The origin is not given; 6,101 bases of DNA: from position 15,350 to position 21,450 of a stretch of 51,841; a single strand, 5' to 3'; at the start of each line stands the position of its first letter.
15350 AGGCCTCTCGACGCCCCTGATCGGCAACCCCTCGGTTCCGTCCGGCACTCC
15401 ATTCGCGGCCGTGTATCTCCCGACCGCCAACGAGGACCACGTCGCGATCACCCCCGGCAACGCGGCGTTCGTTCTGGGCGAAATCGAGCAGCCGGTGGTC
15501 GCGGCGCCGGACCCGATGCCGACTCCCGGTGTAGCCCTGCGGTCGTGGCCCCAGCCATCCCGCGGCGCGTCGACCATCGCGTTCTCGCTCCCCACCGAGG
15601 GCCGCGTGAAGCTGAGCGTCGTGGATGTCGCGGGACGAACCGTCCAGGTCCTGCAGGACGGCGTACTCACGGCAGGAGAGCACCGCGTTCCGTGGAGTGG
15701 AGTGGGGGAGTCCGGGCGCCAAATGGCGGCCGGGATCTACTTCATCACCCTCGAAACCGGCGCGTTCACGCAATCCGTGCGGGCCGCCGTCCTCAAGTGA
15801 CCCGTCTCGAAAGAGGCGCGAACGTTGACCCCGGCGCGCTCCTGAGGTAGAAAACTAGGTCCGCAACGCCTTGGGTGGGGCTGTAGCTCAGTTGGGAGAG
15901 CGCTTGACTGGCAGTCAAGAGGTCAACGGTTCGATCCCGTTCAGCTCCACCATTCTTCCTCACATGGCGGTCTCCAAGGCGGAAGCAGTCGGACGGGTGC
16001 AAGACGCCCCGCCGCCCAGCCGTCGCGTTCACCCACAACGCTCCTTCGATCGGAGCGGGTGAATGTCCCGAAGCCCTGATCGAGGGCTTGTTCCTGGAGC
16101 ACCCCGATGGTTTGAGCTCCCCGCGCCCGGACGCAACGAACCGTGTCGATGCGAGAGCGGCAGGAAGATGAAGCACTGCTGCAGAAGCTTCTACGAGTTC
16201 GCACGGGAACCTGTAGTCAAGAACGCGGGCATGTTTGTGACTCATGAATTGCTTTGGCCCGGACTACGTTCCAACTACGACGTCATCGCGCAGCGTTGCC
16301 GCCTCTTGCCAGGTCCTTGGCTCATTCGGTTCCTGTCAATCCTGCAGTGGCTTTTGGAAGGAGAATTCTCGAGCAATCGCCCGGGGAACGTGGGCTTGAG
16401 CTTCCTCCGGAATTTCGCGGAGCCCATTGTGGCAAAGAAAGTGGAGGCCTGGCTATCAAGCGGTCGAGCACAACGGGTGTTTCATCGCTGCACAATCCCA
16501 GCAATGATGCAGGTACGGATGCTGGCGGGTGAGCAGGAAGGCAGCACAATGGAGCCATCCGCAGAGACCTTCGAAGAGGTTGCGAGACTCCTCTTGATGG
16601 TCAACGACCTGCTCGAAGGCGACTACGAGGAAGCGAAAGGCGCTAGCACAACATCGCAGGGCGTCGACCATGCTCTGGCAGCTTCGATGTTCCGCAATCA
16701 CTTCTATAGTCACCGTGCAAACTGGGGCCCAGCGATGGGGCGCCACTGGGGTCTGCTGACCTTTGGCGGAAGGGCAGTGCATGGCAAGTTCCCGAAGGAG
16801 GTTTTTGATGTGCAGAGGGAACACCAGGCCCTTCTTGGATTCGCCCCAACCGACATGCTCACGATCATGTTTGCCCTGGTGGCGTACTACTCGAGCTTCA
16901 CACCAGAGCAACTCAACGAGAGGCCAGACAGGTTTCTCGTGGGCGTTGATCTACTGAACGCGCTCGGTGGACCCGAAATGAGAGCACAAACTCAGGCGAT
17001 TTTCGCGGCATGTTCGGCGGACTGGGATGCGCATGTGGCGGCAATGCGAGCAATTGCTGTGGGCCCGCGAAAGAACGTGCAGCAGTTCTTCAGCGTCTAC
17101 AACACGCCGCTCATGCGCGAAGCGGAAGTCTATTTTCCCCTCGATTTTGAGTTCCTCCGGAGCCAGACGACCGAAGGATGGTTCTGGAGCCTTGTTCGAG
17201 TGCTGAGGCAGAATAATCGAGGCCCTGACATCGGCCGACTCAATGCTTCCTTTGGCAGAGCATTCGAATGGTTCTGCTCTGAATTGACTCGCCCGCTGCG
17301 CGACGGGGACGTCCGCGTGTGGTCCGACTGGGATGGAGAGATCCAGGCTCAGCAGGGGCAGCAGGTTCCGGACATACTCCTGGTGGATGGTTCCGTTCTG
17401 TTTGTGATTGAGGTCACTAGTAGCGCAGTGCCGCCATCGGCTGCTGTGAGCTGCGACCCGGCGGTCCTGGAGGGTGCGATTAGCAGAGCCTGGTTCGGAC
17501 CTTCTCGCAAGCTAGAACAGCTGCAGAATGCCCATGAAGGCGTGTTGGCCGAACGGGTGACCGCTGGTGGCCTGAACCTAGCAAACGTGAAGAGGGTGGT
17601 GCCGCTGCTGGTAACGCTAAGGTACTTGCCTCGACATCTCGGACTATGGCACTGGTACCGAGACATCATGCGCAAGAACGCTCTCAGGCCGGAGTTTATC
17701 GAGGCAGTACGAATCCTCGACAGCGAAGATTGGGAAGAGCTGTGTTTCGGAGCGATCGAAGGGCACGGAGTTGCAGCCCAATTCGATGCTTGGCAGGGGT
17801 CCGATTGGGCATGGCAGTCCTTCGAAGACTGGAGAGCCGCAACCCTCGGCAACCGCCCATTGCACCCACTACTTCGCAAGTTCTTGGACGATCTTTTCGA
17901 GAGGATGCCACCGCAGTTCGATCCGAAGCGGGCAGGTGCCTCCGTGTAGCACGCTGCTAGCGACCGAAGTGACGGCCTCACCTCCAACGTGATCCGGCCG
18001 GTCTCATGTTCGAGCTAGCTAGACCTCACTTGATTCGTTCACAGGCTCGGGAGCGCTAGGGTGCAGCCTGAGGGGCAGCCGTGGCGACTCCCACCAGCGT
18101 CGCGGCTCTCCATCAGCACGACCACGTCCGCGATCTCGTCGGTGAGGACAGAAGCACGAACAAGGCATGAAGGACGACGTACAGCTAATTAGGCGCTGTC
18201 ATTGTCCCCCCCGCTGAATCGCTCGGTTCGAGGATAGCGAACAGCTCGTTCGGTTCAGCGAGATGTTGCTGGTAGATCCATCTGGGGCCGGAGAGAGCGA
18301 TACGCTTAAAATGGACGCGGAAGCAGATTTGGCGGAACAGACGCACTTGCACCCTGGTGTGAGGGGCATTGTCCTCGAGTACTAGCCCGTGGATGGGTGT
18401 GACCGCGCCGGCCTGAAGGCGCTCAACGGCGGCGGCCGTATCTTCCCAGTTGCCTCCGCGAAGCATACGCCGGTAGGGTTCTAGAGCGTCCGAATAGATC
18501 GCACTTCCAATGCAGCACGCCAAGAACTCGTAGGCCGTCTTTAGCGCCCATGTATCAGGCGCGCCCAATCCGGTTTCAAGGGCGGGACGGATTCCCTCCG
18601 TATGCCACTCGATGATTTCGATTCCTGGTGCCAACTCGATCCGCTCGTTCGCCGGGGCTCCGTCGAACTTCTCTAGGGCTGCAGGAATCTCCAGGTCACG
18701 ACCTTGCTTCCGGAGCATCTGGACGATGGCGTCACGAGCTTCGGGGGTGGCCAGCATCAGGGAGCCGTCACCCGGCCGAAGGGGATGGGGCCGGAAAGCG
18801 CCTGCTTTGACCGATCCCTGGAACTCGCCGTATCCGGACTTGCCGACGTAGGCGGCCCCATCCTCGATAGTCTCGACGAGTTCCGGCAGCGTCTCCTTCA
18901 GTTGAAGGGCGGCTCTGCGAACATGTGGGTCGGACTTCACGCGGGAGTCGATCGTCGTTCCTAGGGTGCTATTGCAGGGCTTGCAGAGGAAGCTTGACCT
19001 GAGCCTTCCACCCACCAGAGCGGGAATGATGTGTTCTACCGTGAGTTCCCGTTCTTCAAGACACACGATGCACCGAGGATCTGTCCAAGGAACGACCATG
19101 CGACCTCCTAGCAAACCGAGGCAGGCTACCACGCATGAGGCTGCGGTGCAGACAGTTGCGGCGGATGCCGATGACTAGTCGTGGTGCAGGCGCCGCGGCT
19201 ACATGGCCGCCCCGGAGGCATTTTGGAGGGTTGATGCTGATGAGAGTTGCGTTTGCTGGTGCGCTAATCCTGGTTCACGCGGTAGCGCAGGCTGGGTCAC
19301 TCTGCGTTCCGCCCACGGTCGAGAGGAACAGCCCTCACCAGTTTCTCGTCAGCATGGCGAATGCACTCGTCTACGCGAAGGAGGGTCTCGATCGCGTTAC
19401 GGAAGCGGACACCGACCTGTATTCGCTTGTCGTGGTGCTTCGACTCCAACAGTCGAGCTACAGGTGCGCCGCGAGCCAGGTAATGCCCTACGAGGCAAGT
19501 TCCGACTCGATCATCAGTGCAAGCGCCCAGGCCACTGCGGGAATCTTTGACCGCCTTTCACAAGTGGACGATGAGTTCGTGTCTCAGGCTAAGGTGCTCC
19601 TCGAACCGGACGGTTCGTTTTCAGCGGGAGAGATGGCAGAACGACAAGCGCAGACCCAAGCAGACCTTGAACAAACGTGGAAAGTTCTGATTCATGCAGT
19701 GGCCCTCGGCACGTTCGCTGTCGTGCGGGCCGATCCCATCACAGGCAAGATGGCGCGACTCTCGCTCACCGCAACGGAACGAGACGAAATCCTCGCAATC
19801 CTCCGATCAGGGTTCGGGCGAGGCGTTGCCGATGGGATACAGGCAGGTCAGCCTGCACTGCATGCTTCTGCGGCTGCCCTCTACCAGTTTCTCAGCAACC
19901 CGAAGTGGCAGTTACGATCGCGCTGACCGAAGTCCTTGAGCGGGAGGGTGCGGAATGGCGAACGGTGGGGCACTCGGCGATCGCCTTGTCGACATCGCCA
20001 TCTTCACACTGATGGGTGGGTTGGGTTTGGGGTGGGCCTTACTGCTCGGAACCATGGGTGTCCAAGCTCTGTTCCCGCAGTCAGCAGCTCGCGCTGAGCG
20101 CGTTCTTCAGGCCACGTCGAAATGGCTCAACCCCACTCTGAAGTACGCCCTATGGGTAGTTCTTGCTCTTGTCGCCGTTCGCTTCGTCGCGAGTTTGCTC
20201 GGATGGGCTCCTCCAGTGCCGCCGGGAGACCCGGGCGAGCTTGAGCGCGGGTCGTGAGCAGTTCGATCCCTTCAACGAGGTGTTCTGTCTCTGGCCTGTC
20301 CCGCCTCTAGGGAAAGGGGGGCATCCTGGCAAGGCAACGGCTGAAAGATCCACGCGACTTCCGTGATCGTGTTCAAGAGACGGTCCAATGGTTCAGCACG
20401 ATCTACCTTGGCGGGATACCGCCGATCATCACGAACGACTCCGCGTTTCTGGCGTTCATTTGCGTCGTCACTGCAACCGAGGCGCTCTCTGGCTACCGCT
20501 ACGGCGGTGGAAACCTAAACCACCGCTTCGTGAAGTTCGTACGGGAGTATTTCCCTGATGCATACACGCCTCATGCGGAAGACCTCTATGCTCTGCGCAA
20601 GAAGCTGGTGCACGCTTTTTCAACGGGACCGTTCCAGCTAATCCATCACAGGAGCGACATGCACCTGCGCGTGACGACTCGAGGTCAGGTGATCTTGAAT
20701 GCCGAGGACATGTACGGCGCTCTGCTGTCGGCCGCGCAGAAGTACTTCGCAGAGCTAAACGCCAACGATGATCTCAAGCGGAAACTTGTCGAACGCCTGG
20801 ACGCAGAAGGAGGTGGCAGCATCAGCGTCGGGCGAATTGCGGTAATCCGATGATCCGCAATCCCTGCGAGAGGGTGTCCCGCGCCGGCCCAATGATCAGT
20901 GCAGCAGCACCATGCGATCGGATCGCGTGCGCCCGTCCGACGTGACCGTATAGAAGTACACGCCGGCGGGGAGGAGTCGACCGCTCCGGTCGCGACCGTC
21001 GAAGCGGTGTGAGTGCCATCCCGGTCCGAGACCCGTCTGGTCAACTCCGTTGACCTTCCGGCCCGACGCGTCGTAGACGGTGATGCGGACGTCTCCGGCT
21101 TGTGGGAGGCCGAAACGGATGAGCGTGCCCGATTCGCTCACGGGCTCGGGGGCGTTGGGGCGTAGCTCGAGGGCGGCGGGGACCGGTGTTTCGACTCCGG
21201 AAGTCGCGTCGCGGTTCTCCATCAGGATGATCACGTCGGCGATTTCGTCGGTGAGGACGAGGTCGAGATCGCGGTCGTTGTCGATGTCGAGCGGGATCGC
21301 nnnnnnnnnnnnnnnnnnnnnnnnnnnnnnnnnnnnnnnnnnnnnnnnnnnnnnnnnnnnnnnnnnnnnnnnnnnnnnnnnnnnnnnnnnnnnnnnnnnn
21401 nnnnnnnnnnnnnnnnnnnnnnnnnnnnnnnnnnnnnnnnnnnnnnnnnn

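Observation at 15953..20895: A ~5 kb low-GC island next to tRNA-Ala carries nuclease/RNase-like genes and no mobility gene: candidate undescribed defence-type module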

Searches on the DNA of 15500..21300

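Call 102: search_rna_families(source=window, start=15500, end=21300, threshold=evalue, max_evalue=1)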
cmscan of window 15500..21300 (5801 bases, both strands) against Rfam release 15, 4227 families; matches with E-value up to 1: 1.
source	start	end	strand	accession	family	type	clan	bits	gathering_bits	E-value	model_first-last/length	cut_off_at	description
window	15877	15949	+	RF00005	tRNA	Gene; tRNA;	CL00001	68.2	29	9e-14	1-71/71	no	tRNA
